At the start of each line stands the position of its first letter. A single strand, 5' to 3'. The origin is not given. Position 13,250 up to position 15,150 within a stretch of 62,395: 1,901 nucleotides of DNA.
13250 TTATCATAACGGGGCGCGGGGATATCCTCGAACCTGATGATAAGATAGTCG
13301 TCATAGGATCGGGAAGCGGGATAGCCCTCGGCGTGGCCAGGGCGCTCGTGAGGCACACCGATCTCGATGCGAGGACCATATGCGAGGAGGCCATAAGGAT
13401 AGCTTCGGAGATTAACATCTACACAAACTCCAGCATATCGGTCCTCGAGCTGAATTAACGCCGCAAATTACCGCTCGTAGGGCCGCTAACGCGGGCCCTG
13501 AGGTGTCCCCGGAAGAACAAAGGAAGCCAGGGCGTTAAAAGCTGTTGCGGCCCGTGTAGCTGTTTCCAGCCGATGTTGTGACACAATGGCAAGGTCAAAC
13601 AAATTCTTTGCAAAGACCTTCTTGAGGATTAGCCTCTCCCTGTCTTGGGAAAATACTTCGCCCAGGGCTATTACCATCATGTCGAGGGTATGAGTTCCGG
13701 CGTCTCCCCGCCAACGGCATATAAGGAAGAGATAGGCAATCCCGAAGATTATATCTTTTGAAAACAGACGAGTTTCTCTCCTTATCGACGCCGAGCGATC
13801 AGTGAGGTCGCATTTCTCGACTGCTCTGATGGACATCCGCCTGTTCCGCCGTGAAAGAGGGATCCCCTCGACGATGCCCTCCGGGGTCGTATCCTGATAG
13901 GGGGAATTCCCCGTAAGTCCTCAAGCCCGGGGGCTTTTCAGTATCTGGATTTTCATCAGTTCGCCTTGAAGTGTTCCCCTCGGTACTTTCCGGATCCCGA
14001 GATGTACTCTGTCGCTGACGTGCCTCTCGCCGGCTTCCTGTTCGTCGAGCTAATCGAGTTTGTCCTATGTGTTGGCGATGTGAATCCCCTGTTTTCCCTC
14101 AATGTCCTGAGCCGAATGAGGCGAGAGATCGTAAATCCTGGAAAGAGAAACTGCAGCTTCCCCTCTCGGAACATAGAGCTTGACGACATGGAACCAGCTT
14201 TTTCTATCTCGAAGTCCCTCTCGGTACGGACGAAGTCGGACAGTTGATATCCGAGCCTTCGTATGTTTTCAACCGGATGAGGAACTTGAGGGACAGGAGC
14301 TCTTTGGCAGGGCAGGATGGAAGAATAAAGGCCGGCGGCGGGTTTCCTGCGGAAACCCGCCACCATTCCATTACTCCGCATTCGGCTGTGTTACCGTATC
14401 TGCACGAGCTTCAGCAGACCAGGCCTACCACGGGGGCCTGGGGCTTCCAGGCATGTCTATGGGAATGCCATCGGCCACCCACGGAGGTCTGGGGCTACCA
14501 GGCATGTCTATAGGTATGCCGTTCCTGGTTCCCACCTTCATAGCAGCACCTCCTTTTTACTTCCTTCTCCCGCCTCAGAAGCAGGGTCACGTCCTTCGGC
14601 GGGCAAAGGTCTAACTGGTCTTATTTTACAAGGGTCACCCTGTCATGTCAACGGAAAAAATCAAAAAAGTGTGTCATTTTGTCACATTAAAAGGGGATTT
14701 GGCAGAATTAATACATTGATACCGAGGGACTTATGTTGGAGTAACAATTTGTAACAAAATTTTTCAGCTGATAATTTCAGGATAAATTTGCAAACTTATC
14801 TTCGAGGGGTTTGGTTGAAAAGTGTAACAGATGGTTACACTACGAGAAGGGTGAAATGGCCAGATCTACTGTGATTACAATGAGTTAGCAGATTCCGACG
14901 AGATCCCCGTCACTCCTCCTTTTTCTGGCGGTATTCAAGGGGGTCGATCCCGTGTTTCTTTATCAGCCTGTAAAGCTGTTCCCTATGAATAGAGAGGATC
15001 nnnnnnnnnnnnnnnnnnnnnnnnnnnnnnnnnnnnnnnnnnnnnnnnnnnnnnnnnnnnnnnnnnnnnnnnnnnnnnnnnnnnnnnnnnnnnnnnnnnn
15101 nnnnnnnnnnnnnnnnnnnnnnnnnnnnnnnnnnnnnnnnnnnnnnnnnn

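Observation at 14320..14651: Unannotated 38-aa ORF built from two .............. units, with consensus promoter, strong SD and terminator, just downstream of the giant kinase/EBP gene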

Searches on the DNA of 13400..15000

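Call 7: search_rna_families(source=window, start=13400, end=15000, threshold=evalue, max_evalue=10, show_alignments=3)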
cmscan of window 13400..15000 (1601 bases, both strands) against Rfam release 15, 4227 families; matches with E-value up to 10: 5.
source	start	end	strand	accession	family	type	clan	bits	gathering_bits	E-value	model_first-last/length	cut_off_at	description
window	14439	14510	+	RF01832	ROSE_2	Cis-reg; thermoregulator;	-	22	65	0.095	1-73/73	no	Repression of heat shock gene expression (ROSE) element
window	14438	14527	+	RF03643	mir-2056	Gene; miRNA;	-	19.8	100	0.93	1-74/74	no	mir-2056 microRNA precursor family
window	14300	14334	+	RF01100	PK-BYV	Cis-reg;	-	15.6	50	3.9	1-40/40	no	3'-terminal pseudoknot in BYV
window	14563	14609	+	RF00381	Antizyme_FSE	Cis-reg; frameshift_element;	-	15.3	40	7.5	7-43/59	no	Antizyme RNA frameshifting stimulation element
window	14319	14377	-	RF01922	mir-654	Gene; miRNA;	-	14.9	63.5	8.6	1-81/81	no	mir-654 microRNA precursor family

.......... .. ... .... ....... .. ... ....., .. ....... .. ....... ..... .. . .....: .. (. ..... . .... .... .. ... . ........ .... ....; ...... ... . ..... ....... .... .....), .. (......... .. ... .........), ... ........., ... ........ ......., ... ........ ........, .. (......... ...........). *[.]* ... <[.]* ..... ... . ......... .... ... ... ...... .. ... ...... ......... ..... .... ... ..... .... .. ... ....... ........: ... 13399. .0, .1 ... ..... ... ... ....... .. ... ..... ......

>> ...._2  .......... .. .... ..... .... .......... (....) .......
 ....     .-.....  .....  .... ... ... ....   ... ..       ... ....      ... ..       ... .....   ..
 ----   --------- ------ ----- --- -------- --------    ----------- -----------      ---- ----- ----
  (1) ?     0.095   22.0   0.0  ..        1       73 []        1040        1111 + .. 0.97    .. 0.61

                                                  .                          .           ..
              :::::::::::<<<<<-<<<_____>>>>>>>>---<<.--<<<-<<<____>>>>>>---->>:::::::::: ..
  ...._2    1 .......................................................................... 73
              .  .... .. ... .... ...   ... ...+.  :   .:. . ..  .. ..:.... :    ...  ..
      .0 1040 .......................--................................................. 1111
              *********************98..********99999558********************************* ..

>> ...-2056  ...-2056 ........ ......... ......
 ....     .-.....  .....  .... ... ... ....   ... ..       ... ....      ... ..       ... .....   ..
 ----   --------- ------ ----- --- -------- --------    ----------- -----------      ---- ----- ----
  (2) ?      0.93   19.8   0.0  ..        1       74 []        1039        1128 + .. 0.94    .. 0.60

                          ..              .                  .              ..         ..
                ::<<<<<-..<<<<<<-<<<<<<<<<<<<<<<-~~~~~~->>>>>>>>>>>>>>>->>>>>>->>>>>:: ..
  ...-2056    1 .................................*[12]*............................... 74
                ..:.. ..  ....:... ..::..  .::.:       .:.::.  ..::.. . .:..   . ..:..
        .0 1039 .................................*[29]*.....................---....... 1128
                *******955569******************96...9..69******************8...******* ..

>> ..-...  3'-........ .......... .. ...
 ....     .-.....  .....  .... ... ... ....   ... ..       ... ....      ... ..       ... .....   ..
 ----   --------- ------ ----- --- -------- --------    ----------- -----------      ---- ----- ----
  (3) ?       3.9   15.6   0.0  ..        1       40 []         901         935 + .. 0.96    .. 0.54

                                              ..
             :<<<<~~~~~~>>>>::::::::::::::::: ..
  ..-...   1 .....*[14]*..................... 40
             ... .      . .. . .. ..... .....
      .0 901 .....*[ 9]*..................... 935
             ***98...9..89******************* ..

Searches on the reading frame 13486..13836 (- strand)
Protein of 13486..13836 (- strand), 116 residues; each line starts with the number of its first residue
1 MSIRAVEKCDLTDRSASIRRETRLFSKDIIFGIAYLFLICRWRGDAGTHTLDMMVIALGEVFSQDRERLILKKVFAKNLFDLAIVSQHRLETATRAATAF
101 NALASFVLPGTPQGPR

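Call 91: search_protein_families(library=pfam, proteins=[window:13486-13836:-], max_evalue=1)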
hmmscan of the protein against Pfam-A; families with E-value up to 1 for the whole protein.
window:13486-13836:- (116 aa): 0 families

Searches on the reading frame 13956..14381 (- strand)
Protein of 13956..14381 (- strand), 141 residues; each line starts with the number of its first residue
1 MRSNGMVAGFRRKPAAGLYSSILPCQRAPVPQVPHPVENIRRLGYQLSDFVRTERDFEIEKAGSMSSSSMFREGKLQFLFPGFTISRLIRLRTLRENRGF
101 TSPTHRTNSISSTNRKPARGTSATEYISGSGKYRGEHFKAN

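Call 91: search_protein_families(library=pfam, proteins=[window:13956-14381:-], max_evalue=1)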
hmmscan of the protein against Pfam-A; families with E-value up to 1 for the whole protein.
window:13956-14381:- (141 aa): 1 family
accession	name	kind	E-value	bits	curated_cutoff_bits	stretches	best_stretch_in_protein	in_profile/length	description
PF25206.1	DUF7836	-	0.14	12.4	26.7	1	45-61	40-56/59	Domain of unknown function (DUF7836)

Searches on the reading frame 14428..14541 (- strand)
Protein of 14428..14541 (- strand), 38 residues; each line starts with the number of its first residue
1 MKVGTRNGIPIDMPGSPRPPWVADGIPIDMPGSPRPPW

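Call 12: find_encoding_contigs(protein=window:14428-14541:-, flank=10000)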
Protein seq(38 aa) (38 aa): 14 contigs read that carry it; 6 places shown.
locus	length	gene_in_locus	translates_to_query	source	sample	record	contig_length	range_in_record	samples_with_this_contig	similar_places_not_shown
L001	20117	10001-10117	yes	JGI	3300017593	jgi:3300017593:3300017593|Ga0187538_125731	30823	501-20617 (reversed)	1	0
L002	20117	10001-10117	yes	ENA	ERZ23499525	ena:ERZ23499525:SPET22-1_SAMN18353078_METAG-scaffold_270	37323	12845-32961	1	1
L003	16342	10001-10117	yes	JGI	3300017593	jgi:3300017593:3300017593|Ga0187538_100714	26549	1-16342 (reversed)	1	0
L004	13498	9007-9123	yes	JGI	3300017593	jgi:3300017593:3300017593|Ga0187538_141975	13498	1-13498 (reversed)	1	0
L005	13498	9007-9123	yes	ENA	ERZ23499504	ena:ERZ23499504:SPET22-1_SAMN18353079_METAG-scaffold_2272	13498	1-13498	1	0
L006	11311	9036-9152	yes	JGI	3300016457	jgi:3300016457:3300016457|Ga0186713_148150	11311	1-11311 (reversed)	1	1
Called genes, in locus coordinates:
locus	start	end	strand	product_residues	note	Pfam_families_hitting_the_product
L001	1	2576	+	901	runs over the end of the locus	-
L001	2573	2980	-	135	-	PF01894:YjbQ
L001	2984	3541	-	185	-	PF00156:Pribosyltran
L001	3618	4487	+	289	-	PF01008:IF-2B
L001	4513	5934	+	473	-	PF00069:Pkinase, PF07714:PK_Tyr_Ser-Thr, PF03109:ABC1 (weak), PF13191:AAA_16, PF13401:AAA_22 (weak)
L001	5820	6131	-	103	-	-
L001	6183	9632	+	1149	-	PF13424:TPR_12, PF17874:TPR_MalT, PF13424:TPR_12, PF01590:GAF, PF13185:GAF_2, PF00158:Sigma54_activat, PF14532:Sigma54_activ_2, PF25601:AAA_lid_14, +17 more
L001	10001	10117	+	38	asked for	-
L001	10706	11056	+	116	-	-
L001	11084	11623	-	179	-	PF00227:Proteasome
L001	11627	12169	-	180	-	PF00578:AhpC-TSA, PF08534:Redoxin, PF00255:GSHPx (weak), PF00085:Thioredoxin, PF13098:Thioredoxin_2, PF13905:Thioredoxin_8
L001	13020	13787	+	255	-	PF00079:Serpin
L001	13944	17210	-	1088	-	PF19077:Big_13 (faint), PF21200:Glyco_hydro_39_C (faint), PF25788:Ig_Rha78A_N (faint), PF18962:Por_Secre_tail (weak)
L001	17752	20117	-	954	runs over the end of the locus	?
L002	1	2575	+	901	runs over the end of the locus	-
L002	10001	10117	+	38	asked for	-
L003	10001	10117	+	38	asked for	-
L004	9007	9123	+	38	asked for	-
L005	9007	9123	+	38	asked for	-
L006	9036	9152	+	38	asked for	-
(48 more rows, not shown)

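Call 65: search_protein_families(library=ncbifam, proteins=[window:14428-14541:-], max_evalue=10)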
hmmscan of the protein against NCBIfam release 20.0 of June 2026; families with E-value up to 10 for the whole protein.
seq(38 aa): 0 families

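Call 66: search_protein_families(library=pfam, proteins=[window:14428-14541:-], max_evalue=10)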
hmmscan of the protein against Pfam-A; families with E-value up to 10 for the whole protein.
seq(38 aa): 0 families

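Call 67: search_solved_structures(query=window:14428-14541:-, max_evalue=10)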
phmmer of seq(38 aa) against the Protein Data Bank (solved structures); distinct sequences matched with E-value up to 10: 3.
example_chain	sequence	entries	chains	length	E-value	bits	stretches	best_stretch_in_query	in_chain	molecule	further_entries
2le9_A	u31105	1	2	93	0.35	14.9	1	12-34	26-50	Advanced glycosylation end product-specific receptor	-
2ens_A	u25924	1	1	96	0.39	14.7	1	12-34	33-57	Advanced glycosylation end product-specific receptor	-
7c9r_9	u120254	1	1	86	1.4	13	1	15-36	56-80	Alpha subunit 2 of light-harvesting 1 complex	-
